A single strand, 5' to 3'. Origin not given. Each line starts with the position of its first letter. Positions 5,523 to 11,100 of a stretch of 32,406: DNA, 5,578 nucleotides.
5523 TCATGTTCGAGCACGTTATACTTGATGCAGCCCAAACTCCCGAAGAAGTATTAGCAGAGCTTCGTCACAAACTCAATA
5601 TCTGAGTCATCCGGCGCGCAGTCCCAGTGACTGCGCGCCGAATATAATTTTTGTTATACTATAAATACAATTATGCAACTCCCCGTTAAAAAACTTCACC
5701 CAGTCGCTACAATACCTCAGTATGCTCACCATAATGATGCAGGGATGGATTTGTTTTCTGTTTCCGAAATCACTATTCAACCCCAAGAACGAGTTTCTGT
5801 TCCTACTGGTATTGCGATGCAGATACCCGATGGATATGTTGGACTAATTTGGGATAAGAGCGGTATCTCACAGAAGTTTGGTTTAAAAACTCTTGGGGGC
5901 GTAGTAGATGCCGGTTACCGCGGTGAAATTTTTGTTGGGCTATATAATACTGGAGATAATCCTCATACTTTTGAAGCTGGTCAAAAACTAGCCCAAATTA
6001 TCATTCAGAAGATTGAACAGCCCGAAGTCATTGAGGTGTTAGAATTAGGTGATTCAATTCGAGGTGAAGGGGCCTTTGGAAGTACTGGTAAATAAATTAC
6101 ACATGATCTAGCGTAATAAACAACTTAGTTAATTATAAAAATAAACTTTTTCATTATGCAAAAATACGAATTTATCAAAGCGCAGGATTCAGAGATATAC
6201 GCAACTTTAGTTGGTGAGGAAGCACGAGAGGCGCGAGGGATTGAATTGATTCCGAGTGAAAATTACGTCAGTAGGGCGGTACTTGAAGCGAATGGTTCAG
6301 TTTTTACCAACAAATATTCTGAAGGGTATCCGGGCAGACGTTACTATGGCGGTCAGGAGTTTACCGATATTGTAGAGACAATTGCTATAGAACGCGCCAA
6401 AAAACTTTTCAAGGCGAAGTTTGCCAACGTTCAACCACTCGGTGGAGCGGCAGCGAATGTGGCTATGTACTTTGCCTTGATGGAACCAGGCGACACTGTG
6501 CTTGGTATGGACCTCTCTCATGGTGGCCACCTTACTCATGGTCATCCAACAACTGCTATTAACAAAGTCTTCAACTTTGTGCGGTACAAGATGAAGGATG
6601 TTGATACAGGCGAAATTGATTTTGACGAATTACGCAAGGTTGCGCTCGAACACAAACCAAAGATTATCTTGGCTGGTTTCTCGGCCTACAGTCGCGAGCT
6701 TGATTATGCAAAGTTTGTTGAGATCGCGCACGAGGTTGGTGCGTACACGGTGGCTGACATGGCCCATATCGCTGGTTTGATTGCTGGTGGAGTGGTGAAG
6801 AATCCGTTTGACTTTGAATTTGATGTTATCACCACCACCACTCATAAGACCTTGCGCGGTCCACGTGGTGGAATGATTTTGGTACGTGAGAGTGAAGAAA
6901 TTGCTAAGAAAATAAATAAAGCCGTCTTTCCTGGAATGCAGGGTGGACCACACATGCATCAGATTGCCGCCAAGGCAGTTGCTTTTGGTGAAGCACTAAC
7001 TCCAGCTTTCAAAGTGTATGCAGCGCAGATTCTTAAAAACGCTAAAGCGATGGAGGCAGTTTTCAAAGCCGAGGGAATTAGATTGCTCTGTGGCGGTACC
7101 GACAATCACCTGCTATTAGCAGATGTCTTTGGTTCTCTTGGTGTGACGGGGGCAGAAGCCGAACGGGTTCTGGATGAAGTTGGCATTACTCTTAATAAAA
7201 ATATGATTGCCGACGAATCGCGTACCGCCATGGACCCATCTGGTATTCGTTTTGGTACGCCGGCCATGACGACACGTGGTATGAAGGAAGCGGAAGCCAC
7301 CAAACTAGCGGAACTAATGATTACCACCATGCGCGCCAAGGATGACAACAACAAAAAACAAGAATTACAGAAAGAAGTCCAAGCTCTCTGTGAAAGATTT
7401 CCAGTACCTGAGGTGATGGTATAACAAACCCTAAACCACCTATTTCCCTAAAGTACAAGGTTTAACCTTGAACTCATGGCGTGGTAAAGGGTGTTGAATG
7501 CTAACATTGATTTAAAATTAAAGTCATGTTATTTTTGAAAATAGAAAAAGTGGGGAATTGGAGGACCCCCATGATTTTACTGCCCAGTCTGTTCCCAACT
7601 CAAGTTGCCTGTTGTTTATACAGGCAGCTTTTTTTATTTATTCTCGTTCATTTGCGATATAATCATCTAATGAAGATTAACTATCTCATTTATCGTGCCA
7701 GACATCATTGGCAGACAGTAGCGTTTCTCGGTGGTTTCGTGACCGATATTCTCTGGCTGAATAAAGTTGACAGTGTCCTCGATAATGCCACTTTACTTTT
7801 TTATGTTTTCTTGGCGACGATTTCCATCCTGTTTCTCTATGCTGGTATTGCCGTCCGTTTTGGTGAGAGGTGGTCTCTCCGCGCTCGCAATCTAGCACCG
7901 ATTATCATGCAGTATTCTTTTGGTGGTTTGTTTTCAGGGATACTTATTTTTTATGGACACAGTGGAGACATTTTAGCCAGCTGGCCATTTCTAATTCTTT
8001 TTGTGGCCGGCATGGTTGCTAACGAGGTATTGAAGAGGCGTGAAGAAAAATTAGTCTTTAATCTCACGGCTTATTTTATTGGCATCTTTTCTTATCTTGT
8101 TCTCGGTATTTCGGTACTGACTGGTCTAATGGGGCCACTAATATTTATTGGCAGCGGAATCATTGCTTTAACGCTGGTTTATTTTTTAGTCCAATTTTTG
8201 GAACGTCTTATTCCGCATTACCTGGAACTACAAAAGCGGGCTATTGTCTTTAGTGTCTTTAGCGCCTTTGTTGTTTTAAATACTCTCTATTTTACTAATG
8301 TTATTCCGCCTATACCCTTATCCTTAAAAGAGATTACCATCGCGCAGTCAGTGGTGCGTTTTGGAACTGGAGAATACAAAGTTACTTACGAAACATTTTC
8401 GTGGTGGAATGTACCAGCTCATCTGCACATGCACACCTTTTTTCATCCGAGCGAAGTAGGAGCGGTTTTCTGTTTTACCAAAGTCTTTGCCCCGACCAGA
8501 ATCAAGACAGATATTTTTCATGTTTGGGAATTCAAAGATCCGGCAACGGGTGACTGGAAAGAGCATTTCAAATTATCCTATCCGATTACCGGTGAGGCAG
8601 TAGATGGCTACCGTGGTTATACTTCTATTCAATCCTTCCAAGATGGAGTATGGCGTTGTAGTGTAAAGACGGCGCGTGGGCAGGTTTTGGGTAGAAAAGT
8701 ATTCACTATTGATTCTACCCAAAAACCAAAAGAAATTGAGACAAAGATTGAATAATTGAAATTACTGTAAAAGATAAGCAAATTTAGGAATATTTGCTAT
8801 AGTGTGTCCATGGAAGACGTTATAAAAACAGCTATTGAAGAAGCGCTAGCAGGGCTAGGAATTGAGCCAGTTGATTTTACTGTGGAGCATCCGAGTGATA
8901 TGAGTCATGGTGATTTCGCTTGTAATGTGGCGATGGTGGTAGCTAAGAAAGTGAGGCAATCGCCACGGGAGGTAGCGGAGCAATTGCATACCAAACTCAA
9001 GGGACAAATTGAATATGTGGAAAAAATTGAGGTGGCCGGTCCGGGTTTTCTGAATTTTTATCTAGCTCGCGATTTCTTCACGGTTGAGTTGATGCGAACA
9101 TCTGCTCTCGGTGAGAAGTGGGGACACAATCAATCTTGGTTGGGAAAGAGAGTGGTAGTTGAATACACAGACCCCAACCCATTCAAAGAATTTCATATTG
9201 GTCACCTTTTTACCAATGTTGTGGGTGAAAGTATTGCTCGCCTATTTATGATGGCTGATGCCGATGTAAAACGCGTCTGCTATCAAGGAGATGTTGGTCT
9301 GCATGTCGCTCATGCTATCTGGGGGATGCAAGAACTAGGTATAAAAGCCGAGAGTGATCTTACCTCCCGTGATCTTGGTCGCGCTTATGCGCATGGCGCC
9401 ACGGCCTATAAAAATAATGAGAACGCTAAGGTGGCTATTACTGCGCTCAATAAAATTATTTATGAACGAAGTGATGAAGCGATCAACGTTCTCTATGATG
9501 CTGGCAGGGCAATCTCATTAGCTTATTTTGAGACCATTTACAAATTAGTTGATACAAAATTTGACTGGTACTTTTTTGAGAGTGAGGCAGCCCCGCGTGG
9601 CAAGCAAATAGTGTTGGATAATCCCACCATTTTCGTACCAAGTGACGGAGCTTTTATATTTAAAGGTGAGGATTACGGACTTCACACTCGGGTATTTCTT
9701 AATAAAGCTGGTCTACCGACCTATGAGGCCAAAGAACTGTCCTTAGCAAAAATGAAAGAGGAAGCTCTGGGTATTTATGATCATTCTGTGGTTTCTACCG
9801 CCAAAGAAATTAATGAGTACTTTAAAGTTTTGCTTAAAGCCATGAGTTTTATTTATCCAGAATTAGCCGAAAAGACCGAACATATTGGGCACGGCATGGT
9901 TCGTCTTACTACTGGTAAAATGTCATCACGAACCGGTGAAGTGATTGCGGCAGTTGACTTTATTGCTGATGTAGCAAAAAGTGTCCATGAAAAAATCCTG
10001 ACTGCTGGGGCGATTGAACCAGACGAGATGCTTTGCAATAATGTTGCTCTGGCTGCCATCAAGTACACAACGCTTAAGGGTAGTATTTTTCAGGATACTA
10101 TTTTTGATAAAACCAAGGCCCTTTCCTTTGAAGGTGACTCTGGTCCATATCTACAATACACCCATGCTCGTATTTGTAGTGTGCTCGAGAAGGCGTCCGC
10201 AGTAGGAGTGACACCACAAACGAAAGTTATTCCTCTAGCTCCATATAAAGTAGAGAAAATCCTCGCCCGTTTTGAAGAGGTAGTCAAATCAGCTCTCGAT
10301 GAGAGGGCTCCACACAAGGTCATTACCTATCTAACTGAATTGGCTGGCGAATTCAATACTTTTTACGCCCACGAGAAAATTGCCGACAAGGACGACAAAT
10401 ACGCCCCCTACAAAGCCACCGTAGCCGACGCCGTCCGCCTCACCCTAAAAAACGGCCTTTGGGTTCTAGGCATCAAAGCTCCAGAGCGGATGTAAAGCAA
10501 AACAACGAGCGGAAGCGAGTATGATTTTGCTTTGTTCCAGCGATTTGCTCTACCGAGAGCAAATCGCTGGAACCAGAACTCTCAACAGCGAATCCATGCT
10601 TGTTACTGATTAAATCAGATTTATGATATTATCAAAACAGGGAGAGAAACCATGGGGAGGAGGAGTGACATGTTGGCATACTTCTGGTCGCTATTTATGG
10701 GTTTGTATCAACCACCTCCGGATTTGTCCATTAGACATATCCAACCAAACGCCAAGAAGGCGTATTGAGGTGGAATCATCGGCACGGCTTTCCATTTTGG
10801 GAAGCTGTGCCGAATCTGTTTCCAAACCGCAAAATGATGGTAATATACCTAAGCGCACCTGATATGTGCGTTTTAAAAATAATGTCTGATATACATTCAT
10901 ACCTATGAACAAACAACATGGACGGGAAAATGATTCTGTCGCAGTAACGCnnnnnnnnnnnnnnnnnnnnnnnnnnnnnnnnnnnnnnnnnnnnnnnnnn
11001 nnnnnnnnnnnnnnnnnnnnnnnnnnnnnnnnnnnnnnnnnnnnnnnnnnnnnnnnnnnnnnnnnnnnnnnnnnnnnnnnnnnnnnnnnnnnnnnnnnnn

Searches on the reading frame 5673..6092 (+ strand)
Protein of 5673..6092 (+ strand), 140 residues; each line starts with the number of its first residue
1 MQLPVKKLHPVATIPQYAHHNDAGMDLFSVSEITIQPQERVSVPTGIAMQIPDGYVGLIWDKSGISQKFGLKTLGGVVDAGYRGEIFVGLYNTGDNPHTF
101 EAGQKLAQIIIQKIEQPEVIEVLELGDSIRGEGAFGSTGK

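Call 83: search_protein_families(library=pfam, proteins=[window:5673-6092:+], max_evalue=0.001)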
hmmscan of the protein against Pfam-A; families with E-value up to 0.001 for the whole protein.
window:5673-6092:+ (140 aa): 2 families
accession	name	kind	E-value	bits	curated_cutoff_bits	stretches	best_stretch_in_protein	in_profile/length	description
PF00692.24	dUTPase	-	4.6e-27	94.8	22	1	12-139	3-129/129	dUTPase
PF22769.1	DCD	-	3.9e-09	37.2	27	1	32-113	70-152/153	dCTP deaminase-like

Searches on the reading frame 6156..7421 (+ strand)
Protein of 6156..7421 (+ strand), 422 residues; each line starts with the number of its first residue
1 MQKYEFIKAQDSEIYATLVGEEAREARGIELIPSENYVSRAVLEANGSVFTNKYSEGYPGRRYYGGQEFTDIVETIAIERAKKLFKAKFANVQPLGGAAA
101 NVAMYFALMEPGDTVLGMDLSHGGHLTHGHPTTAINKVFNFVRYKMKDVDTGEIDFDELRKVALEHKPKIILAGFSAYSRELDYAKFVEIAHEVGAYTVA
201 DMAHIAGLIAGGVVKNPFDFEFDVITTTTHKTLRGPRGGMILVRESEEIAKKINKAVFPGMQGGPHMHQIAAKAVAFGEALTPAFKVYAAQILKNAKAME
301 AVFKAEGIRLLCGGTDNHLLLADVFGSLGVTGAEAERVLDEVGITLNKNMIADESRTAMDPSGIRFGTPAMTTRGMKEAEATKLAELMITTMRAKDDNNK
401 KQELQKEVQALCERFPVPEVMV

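Call 19: search_protein_families(library=pfam, proteins=[window:6156-7421:+], max_evalue=0.001)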
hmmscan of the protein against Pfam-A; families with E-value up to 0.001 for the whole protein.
window:6156-7421:+ (422 aa): 3 families
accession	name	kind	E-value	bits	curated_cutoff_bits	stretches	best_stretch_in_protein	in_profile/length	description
PF00464.25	SHMT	-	7.3e-155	515.9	27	1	8-387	2-398/399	Serine hydroxymethyltransferase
PF00155.27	Aminotran_1_2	-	1e-09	38.5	19.7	1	84-379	54-357/361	Aminotransferase class I and II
PF01053.26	Cys_Met_Meta_PP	-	4.6e-06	25.9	27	1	83-256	63-225/381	Cys/Met metabolism PLP-dependent enzyme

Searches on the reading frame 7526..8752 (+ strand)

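Call 19: search_protein_families(library=pfam, proteins=[window:7526-8752:+], max_evalue=0.001)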
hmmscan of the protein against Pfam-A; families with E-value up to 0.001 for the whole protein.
window:7526-8752:+ (409 aa): 1 family
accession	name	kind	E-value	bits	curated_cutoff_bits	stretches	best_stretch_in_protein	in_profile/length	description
PF11141.13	DUF2914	-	4.2e-11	42.9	23.6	1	327-395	1-62/62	Protein of unknown function (DUF2914)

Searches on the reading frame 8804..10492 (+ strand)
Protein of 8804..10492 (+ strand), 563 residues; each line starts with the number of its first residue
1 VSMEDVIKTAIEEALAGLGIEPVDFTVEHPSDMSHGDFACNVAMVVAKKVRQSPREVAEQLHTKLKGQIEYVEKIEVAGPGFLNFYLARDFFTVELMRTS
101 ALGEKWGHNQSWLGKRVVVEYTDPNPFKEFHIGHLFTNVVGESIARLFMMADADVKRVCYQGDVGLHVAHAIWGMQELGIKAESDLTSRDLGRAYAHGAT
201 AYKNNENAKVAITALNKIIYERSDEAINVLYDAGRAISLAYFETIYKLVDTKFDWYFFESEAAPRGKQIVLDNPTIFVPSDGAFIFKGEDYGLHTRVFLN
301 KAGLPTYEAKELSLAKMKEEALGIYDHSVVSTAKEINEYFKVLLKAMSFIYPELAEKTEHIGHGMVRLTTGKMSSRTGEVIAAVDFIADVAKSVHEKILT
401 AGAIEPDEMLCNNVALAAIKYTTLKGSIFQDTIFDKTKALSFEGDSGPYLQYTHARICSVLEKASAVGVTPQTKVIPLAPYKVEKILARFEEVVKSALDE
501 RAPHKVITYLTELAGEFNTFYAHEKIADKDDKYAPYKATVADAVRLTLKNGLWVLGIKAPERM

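Call 19: search_protein_families(library=pfam, proteins=[window:8804-10492:+], max_evalue=0.001)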
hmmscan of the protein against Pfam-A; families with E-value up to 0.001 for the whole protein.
window:8804-10492:+ (563 aa): 3 families
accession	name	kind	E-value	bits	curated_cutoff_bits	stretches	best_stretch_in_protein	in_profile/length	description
PF05746.21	DALR_1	-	3e-27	95.5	22.3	1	450-563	1-117/117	DALR anticodon binding domain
PF03485.21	Arg_tRNA_synt_N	-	8.9e-26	90.8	21.5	1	6-87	2-85/85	Arginyl tRNA synthetase N terminal domain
PF00750.26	tRNA-synt_1d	-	2.6e-23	83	23.3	1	109-435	14-348/349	tRNA synthetases class I (R), catalytic domain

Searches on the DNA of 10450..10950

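Call 96: search_rna_families(source=window, start=10450, end=10950, threshold=evalue, max_evalue=1)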
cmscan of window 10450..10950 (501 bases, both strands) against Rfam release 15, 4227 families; matches with E-value up to 1: 7.
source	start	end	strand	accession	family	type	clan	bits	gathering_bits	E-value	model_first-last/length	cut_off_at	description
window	10534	10573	+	RF03760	mir-2041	Gene; miRNA;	-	25.7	70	0.011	1-68/68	no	mir-2041 microRNA precursor family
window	10579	10674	+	RF00038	PrfA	Cis-reg; thermoregulator;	-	24.5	88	0.38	29-122/132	no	PrfA thermoregulator UTR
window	10543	10573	-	RF01332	CRISPR-DR19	Gene; CRISPR;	-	20.8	40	0.41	1-37/37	no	CRISPR RNA direct repeat element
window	10525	10581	-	RF03511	mir-5444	Gene; miRNA;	-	20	90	0.22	1-89/89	no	mir-5444 microRNA precursor family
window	10465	10581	-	RF01659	ceN86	Gene; snRNA; snoRNA; CD-box;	-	18.5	40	0.67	1-124/124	no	Caenorhabditis snoRNA ceN86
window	10528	10575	-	RF03754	mir-3116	Gene; miRNA;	-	18.1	65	0.57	1-68/68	no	mir-3116 microRNA precursor family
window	10528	10578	+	RF03754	mir-3116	Gene; miRNA;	-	17.4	65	0.91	1-68/68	no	mir-3116 microRNA precursor family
